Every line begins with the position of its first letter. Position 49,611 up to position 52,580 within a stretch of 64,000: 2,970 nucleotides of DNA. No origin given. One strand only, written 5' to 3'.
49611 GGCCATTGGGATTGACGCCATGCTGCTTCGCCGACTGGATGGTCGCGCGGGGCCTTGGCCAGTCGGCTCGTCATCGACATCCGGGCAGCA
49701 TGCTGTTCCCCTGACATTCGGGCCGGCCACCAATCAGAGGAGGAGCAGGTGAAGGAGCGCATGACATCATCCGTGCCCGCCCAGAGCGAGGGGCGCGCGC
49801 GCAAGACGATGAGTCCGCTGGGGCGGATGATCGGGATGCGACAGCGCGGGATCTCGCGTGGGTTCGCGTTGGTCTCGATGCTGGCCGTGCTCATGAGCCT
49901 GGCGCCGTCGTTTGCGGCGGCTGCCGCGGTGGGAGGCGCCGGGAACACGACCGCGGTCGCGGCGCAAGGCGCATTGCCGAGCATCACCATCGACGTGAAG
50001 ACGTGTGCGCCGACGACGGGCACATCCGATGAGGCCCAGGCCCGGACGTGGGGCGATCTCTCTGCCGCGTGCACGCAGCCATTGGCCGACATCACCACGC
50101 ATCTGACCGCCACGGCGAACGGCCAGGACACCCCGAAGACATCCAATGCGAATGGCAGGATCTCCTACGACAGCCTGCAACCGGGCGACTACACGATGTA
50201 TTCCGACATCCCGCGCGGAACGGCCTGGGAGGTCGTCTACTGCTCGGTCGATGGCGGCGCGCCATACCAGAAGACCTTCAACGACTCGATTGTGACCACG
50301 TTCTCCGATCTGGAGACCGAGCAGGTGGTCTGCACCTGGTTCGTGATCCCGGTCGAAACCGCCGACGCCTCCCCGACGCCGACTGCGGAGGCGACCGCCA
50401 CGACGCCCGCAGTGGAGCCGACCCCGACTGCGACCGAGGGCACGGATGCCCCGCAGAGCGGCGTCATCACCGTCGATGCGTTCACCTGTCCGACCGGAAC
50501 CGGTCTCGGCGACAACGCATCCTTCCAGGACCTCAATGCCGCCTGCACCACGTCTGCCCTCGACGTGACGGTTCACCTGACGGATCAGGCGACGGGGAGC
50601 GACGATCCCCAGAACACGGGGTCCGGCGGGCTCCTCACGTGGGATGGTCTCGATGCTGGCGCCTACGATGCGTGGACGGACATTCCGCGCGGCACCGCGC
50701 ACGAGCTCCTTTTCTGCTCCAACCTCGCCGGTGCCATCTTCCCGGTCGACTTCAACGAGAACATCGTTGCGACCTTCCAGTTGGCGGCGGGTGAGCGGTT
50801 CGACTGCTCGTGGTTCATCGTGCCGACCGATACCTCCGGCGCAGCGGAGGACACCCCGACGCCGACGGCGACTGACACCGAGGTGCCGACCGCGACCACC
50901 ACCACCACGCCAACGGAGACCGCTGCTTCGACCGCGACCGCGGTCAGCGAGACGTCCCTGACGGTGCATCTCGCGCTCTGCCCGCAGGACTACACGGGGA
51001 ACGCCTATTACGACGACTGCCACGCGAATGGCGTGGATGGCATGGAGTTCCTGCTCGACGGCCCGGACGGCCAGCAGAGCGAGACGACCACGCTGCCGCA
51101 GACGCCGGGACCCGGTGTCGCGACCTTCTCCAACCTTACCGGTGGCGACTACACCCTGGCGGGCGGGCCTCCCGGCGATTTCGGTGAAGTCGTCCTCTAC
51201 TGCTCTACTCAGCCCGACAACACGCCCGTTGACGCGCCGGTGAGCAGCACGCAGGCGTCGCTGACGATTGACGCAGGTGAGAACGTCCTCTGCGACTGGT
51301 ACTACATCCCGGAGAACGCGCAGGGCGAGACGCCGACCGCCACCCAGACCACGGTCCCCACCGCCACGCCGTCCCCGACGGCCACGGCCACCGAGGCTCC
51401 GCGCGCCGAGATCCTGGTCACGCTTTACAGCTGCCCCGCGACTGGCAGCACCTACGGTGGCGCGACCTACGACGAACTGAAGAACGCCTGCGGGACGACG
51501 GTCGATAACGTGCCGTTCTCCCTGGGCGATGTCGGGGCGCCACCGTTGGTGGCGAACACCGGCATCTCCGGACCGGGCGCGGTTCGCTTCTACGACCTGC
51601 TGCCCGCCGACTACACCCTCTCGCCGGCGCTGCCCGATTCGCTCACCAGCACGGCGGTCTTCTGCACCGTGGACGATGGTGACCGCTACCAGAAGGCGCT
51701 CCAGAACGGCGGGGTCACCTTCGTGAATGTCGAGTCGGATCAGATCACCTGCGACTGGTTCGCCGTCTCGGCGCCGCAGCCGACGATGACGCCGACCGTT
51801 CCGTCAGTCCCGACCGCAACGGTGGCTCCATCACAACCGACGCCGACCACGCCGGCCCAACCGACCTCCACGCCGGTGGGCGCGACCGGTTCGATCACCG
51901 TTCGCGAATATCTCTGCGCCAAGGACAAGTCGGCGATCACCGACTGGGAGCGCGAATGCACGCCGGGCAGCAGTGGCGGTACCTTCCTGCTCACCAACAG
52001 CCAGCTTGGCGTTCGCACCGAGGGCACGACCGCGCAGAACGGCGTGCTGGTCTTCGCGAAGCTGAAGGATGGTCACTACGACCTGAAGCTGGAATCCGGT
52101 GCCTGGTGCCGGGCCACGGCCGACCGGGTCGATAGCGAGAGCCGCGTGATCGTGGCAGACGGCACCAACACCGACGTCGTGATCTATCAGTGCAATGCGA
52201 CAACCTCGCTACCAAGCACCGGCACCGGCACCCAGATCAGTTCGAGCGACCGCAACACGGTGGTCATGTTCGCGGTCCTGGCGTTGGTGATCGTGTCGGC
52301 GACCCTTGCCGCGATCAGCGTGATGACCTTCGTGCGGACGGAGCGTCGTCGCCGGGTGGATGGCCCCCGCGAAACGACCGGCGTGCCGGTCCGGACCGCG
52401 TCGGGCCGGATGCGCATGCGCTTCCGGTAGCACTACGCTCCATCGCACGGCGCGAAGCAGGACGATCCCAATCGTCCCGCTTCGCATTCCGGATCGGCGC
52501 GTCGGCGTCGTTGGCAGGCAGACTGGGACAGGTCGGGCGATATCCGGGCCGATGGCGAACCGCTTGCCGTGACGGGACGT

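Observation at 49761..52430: LPXTG surface protein made of five tandem four-cysteine domains of unrecognised family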

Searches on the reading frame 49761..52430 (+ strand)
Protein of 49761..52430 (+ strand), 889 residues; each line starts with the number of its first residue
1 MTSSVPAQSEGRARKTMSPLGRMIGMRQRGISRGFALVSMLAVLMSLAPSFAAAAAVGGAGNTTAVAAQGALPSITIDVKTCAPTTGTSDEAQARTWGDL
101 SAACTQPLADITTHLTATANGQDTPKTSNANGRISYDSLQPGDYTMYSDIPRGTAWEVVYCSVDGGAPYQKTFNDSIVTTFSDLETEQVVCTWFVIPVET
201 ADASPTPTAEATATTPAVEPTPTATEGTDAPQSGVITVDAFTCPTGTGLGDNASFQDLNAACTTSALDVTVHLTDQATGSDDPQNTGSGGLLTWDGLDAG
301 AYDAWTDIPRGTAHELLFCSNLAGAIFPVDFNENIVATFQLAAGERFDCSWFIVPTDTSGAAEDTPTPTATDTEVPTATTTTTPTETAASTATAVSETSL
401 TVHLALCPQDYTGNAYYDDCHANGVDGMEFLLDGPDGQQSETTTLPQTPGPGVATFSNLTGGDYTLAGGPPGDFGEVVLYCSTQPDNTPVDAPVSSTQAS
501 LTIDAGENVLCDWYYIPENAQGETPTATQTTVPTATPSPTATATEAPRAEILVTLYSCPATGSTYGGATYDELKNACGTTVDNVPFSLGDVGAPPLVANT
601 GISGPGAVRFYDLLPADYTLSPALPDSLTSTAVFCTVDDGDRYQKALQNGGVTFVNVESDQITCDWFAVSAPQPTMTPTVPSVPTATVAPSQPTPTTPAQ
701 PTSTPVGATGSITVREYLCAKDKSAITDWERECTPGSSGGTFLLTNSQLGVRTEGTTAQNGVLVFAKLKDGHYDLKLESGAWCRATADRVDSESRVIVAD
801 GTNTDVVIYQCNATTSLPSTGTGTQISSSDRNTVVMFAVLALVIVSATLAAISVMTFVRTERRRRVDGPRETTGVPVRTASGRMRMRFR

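Call 3: search_protein_families(library=pfam, proteins=[window:49761-52430:+], max_evalue=1)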
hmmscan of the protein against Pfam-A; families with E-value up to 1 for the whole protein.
window:49761-52430:+ (889 aa): 6 families
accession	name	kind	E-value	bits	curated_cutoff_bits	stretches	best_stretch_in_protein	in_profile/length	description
PF17210.9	SdrD_B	-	8.4e-11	42.5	29.7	3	418-505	17-101/112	SdrD B-like domain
PF17802.7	SpaA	-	3.5e-08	33.9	23.1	1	105-146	13-56/91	Prealbumin-like fold domain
PF07495.19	Y_Y_Y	-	0.0011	19.3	26.6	0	432-466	14-42/65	Y_Y_Y domain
PF23623.1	GBD_IRG7_N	-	0.0083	16.7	27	0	433-466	43-76/95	IRG7 N-terminal galactose binding domain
PF24025.1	Ig_DR_A0283-like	-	0.0089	16.8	27.1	0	572-631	12-71/102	DR_A0283-like, Ig-like domain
PF13620.12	CarboxypepD_reg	-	0.17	12.7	32.3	1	106-146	12-52/82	Carboxypeptidase regulatory-like domain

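Call 4: search_protein_families(library=ncbifam, proteins=[window:49761-52430:+], max_evalue=1)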
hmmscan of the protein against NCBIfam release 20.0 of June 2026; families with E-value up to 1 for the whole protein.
window:49761-52430:+ (889 aa): 0 families

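Call 8: find_homologous_proteins(query=window:49761-52430:+, max_evalue=0.001)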
Query window:49761-52430:+ (889 aa): 60 proteins with E <= 0.001 among 8000 candidates.
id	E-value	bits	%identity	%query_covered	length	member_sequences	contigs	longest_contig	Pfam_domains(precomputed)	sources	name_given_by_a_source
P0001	0.0e+0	1975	100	100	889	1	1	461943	PF17802.8,PF17210.10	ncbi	ncbi:MAG: hypothetical protein QM753_17435 [Thermomicrobiales bacterium]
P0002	0.0e+0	1446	77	96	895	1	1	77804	PF07495.20,PF17802.8,PF22904.4,PF17210.10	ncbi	ncbi:MAG: hypothetical protein QM589_11270 [Thermomicrobiales bacterium]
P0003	0.0e+0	1382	73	97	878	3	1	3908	PF17802.8,PF17210.10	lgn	-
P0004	0.0e+0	1364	71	97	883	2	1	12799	PF17802.8,PF22904.4,PF17210.10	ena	-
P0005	0.0e+0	1310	70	93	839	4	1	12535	PF17802.8,PF13620.13,PF22904.4,PF17210.10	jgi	-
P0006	0.0e+0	1185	63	97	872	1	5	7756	PF17802.8,PF17210.10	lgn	-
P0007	0.0e+0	1117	75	75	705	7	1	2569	PF17210.10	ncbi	ncbi:MAG: hypothetical protein ACTHMX_14825, partial [Thermomicrobiales bacterium]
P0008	1.2e-277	942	48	95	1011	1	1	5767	PF17802.8,PF22904.4,PF17210.10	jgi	jgi:hypothetical protein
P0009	1.7e-275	935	54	92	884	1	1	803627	PF17802.8,PF13620.13,PF22904.4,PF17210.10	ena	-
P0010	3.2e-266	904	51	99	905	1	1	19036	PF17802.8,PF22904.4,PF17210.10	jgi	-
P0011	3.3e-264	897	52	96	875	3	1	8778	PF17802.8,PF13620.13,PF22904.4,PF17210.10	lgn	-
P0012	3.5e-259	881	53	92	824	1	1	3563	PF17802.8,PF13620.13,PF22904.4,PF17210.10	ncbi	ncbi:MAG: hypothetical protein ACR2OU_08200 [Thermomicrobiales bacterium]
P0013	1.6e-255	869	52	96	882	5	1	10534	PF17802.8,PF13620.13,PF22904.4,PF17210.10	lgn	-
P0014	8.9e-255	866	51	96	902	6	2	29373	PF17802.8,PF22904.4,PF17210.10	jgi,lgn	jgi:hypothetical protein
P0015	2.4e-248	845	48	96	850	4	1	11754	PF23623.2,PF17802.8,PF13620.13,PF22904.4,PF17210.10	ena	-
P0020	1.8e-194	667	40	86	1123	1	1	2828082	PF07495.20,PF17802.8,PF17210.10,PF05076.19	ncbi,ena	-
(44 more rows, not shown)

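Call 23: find_encoding_contigs(protein=P0020, flank=8000, max_places=2)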
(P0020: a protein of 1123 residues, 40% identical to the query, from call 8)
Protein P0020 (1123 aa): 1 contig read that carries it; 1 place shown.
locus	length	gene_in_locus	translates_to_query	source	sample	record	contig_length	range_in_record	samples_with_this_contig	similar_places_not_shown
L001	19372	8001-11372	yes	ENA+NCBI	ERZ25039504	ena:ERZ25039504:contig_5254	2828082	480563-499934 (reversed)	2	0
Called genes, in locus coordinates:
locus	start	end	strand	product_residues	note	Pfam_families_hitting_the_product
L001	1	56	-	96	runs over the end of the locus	-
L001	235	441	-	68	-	-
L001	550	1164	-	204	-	PF13360:PQQ_2, PF01011:PQQ, PF13570:Beta-prop_ACSF4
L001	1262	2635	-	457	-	PF01547:SBP_bac_1, PF13416:SBP_bac_8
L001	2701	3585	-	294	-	PF00528:BPD_transp_1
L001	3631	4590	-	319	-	PF00528:BPD_transp_1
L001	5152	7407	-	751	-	PF13520:AA_permease_2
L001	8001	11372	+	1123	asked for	PF17210:SdrD_B (faint), PF17802:SpaA (faint), PF07495:Y_Y_Y (faint), PF05076:SUFU (faint)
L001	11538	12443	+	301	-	PF04203:Sortase, PF06347:SH3_4 (faint), PF08239:SH3_3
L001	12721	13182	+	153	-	PF04203:Sortase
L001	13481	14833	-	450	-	PF01336:tRNA_anti-codon (weak), PF00152:tRNA-synt_2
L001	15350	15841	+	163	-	PF13977:TetR_C_6 (weak)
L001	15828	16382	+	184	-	PF01872:RibD_C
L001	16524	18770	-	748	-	PF00732:GMC_oxred_N, PF00890:FAD_binding_2 (faint), PF13450:NAD_binding_8 (weak), PF05199:GMC_oxred_C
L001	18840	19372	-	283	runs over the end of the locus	PF13005:zf-IS66 (faint)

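Call 24: find_encoding_contigs(protein=P0009, flank=8000, max_places=2)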
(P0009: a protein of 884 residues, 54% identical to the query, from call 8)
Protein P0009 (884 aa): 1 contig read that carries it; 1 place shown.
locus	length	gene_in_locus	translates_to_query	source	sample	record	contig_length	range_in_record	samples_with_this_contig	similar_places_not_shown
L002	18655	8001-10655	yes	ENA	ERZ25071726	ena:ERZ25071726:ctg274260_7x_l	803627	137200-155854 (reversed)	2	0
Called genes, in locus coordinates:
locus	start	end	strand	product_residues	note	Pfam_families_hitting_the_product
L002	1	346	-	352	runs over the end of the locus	PF00005:ABC_tran, PF02463:SMC_N (faint), PF13555:AAA_29 (faint), PF13304:AAA_21 (weak)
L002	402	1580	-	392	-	PF04542:Sigma70_r2, PF08281:Sigma70_r4_2 (weak), PF24042:DUF7351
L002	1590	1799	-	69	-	-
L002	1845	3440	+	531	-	PF00144:Beta-lactamase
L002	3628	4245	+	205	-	PF13338:AbiEi_4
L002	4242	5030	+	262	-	PF08843:AbiEii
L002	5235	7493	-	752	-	PF13520:AA_permease_2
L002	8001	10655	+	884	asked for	PF13620:CarboxypepD_reg (faint), PF17210:SdrD_B (faint), PF17802:SpaA (faint), PF22904:NOMO1-like_2nd (faint)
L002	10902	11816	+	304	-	PF04203:Sortase, PF08239:SH3_3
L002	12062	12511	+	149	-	PF00903:Glyoxalase, PF13669:Glyoxalase_4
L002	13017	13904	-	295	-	PF04542:Sigma70_r2, PF08281:Sigma70_r4_2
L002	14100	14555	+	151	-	PF02627:CMD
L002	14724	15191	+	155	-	PF01980:TrmO_N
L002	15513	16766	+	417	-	PF00291:PALP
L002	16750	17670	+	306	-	PF00288:GHMP_kinases_N, PF08544:GHMP_kinases_C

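Call 39: find_related_loci(query=P0001, collection=genome_contigs, flank=6000)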
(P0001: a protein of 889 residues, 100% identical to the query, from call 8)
Query P0001 (889 aa) in genome_contigs; peptide patterns used: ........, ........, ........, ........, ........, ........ (x = any residue, [..] = any of these).
27 stretches matched a pattern; 8 encode a relative of the query (tblastn E <= 1e-3); 8 distinct loci.
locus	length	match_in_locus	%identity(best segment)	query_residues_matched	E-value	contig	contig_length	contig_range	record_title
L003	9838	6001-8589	77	33-889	0e+0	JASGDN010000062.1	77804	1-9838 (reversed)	MAG: Thermomicrobiales bacterium isolate 4M006 JMF-2106-05-0004.bin.6_63, whole genome shotgun sequence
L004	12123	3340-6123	43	16-863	0e+0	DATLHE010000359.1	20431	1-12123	MAG TPA_asm: Thermomicrobiales bacterium isolate SMAG_U13632 k141_2552454, whole genome shotgun sequence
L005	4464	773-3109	42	75-884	0e+0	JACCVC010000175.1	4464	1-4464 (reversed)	MAG: Chloroflexia bacterium isolate MGR_bin116 SD2897-2912_k127_8028477, whole genome shotgun sequence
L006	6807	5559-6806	71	22-774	5e-179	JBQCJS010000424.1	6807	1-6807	MAG: Thermomicrobiales bacterium isolate bin998 k127_7317094, whole genome shotgun sequence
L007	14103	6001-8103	41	123-889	3e-159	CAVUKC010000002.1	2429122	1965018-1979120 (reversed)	MAG: uncultured Chloroflexia bacterium isolate MFD01721.bin.1.124 genome assembly, contig: contig_5555, whole genome sho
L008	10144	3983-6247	39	6-851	7e-154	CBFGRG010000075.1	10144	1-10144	MAG TPA_asm: uncultured bacterium isolate SRR17295755_concoct_154 genome assembly, contig: ERZ23329302.6021, whole genom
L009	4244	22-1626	45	118-866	2e-150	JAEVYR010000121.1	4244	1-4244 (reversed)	MAG: Chloroflexota bacterium isolate OH_PBB_14 k127_1440432, whole genome shotgun sequence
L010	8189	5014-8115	43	11-823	5e-150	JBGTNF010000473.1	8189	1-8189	MAG: Thermomicrobiales bacterium isolate JTS-RE381 k141_438066, whole genome shotgun sequence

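Call 62: predict_structure(alignment_id=A3)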
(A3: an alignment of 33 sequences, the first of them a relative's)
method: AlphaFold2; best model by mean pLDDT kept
length: 889 residues; sequences in the alignment: 33
mean_pLDDT: 76.4   pTM: 0.40
mean pLDDT of the five models: 76.4, 75.7, 74.1, 74.1, 74.1
residues with pLDDT >= 90: 433; 70-90: 186; 50-70: 58; < 50: 212
segments of 3 or more residues with pLDDT < 50: 1-41, 44-69, 202-230, 358-395, 522-544, 686-706, 817-834, 865-875
pLDDT, mean of each block of 10 residues (from residue 1): 33 34 33 44 46 36 37 96 94 95 97 95 96 97 96 93 95 83 94 95 38 34 34 89 90 93 92 95 88 95 94 93 87 89 93 77 30 30 30 64 94 93 91 97 84 96 92 78 95 91 97 86 39 44 62 95 78 93 93 83 89 91 90 92 86 90 95 58 49 42 54 92 87 90 95 92 91 92 87 86 88 55 35 56 81 76 45 52 58
secondary structure, 60 per line:
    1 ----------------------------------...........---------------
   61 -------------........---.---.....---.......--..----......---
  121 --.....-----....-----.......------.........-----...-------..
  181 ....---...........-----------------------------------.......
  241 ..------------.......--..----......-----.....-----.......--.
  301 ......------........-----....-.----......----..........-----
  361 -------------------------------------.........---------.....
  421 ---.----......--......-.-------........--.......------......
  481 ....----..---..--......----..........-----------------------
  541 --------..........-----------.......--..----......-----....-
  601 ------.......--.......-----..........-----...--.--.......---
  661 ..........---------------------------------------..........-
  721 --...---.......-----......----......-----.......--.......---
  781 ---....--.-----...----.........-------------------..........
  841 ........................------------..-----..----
elements in order (helices of 4 or more, strands of 3 or more residues): H35-45 E74-81 H89-93 H97-103 E112-117 E123-127 E133-136 E142-148 E155-163 E169-171 E179-184 E188-198 E234-242 H255-261 E270-275 E281-285 E291-297 E300-306 E313-320 E326-329 E336-341 E346-355 E398-406 H416-420 E429-434 E437-442 E452-459 E462-468 E475-484 E498-503 E508-517 E549-558 H570-576 E585-590 E596-599 E607-613 E616-622 E628-637 E643-645 E651-657 E661-670 E710-719 H729-732 E733-735 E741-746 E751-756 E762-768 E771-777 E784-787 E796-798 E803-811 H831-864

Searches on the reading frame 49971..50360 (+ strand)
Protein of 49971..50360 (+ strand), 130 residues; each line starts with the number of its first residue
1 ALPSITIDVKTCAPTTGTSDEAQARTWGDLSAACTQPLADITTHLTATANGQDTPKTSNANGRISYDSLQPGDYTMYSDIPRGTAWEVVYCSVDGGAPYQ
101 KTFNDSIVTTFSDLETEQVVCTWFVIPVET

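Call 6: search_protein_families(library=pfam, proteins=[window:49971-50360:+], max_evalue=10)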
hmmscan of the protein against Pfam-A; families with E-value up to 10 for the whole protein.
window:49971-50360:+ (130 aa): 3 families
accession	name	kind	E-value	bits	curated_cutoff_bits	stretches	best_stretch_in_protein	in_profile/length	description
PF17802.7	SpaA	-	0.004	17.7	23.1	1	35-76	13-56/91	Prealbumin-like fold domain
PF13620.12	CarboxypepD_reg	-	0.0045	17.7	32.3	1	36-77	12-53/82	Carboxypeptidase regulatory-like domain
PF17210.9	SdrD_B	-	0.0059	17.2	29.7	1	36-85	22-71/112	SdrD B-like domain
